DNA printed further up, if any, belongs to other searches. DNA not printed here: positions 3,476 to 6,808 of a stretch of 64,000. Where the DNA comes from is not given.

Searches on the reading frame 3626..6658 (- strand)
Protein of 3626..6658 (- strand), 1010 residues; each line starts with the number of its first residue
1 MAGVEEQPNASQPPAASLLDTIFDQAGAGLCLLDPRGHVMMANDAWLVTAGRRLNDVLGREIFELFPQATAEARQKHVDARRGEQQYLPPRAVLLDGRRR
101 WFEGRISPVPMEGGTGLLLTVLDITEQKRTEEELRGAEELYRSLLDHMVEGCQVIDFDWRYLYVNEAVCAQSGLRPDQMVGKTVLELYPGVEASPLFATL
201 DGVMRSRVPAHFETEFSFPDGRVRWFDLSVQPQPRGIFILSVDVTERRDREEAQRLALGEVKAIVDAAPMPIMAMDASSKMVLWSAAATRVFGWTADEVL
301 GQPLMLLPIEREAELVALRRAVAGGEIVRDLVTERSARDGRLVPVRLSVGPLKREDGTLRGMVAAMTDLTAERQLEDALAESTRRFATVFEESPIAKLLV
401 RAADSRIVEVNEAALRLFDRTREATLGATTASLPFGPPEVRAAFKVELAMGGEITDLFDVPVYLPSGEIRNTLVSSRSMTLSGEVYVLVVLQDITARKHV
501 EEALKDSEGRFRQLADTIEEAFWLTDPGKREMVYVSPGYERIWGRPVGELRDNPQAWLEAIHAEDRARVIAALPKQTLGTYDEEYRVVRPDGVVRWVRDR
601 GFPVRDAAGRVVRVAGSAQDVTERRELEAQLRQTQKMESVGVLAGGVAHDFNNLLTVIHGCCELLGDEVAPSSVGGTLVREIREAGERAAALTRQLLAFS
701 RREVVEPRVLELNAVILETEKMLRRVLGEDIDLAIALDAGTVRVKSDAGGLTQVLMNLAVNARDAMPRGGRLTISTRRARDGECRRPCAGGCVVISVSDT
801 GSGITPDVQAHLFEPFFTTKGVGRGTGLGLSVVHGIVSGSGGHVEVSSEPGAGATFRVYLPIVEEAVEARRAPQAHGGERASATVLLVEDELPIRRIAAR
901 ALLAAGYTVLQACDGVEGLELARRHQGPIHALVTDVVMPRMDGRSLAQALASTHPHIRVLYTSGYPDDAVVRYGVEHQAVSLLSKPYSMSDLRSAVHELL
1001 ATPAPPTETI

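Call 60: search_protein_families(library=pfam, proteins=[window:3626-6658:-], max_evalue=0.001)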
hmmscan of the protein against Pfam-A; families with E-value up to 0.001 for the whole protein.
window:3626-6658:- (1010 aa): 11 families
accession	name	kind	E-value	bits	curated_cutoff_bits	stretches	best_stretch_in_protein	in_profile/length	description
PF08448.16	PAS_4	-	1.7e-57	192.8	23.1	5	145-248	1-109/110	PAS fold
PF00989.32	PAS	-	7.7e-49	164.9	22.6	4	260-368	2-112/113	PAS fold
PF13426.13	PAS_9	-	1.5e-42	144.5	27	4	29-126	3-103/103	PAS domain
PF08447.18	PAS_3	-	4.7e-33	113.8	25.6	1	533-617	2-88/89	PAS fold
PF13188.13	PAS_8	-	1.5e-26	91.8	21.8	1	19-74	3-55/65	PAS domain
PF02518.31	HATPase_c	-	1.8e-24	86.7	26.4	1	747-862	2-109/111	Histidine kinase-, DNA gyrase B-, and HSP90-like ATPase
PF00072.30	Response_reg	-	1.6e-16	60.9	30.2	1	885-996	1-110/111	Response regulator receiver domain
PF00512.31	HisKA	-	2.6e-08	34.2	26.9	1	643-703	5-64/66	His Kinase A (phospho-acceptor) domain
PF12860.13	PAS_7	-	1.8e-06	28.5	27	0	71-132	56-115/115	PAS fold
PF13596.12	PAS_10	-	3.2e-05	25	22.1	0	262-370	2-106/106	PAS domain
PF10090.15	HPTransfase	-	0.00023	21.3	22.9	1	752-779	33-60/123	Histidine phosphotransferase C-terminal domain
